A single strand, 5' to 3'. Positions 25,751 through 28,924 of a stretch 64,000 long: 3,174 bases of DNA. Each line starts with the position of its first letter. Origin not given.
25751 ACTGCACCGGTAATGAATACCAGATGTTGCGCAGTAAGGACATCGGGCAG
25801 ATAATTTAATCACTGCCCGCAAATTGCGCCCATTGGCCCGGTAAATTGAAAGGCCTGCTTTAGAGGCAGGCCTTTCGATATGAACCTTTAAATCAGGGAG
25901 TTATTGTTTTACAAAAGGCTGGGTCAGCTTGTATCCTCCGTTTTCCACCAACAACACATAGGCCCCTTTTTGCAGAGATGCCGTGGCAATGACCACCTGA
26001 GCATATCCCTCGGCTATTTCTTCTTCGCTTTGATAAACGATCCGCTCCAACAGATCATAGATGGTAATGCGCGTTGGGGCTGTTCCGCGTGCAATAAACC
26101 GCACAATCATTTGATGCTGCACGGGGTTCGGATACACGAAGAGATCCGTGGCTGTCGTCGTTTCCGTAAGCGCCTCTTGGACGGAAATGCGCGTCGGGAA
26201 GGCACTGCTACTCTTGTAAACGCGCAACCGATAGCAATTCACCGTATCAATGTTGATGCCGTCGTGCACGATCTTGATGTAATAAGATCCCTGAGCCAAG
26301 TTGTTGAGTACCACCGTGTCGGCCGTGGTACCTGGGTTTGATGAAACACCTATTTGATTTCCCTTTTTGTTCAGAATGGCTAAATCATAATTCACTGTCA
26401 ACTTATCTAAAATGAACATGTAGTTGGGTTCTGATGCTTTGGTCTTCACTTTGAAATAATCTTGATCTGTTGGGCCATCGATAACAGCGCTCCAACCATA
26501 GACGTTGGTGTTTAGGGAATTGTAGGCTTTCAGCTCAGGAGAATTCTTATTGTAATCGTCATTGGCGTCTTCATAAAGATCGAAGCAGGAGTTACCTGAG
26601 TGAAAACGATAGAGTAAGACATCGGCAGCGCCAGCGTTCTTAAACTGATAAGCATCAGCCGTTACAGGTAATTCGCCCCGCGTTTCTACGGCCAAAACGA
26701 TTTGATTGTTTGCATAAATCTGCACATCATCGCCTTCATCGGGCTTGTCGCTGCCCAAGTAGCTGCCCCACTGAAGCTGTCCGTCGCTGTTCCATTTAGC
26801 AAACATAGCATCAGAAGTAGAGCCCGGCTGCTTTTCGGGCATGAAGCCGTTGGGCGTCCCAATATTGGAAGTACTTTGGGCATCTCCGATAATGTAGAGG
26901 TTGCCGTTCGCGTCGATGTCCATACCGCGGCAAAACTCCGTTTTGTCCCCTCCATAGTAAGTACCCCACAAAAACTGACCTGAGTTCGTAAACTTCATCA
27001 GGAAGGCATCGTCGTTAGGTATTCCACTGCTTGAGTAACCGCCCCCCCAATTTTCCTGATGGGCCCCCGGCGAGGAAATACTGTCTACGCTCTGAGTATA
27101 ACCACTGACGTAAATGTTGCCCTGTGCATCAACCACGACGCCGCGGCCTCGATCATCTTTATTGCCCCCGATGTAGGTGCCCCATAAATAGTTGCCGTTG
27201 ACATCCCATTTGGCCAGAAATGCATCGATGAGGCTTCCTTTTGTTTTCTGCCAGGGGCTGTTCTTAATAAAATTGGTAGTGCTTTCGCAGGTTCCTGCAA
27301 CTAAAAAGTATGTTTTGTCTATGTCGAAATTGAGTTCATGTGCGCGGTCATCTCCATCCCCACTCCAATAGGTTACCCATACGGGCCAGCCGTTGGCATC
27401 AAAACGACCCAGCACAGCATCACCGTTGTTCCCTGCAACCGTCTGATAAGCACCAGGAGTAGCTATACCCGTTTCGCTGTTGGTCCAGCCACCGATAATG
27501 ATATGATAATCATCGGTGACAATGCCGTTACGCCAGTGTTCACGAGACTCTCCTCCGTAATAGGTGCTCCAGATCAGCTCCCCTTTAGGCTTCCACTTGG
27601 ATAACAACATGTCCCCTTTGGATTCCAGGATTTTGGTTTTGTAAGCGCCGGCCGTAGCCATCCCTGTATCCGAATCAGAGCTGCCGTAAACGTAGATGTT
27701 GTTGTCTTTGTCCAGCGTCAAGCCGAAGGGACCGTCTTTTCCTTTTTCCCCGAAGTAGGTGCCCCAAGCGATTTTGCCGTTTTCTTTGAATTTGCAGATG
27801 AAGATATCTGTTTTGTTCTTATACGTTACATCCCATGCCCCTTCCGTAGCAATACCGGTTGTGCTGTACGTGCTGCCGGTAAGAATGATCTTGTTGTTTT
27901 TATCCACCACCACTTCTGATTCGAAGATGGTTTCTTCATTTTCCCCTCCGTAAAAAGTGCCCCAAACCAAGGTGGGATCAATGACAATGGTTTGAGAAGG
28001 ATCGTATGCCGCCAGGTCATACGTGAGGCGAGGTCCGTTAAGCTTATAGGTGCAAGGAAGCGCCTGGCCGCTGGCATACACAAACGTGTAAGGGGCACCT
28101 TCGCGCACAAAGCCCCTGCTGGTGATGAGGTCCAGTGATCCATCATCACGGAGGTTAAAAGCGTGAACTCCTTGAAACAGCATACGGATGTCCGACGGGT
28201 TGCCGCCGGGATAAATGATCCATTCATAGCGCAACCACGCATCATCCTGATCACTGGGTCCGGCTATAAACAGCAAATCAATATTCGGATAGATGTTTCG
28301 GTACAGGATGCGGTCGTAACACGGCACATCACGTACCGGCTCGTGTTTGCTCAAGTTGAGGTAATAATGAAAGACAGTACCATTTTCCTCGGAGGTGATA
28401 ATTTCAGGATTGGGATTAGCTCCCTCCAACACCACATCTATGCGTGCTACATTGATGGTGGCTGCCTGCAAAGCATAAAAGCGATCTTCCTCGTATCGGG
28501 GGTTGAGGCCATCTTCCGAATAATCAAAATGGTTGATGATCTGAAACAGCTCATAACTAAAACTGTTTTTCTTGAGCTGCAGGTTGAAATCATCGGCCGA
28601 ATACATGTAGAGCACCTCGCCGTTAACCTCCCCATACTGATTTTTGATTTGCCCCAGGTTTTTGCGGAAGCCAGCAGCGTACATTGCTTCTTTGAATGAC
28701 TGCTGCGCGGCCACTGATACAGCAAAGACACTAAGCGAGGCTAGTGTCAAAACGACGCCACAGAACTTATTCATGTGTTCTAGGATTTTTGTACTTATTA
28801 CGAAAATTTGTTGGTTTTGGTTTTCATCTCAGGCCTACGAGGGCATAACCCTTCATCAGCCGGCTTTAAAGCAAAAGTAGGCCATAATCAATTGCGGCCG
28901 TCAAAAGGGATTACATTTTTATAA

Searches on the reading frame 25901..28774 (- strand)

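Call 69: search_protein_families(library=pfam, proteins=[window:25901-28774:-], max_evalue=0.0001)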
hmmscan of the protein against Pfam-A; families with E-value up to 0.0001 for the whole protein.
window:25901-28774:- (957 aa): 3 families
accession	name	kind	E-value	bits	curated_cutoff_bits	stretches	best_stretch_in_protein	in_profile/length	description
PF25778.1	DUF7948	-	2.1e-44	152.6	27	1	36-268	1-214/214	Domain of unknown function (DUF7948)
PF06739.17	SBBP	-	1.7e-14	53.9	20.5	1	531-562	2-34/38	Beta-propeller repeat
PF18962.6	Por_Secre_tail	-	5.6e-12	46.2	27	1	880-951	1-70/75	Secretion system C-terminal sorting domain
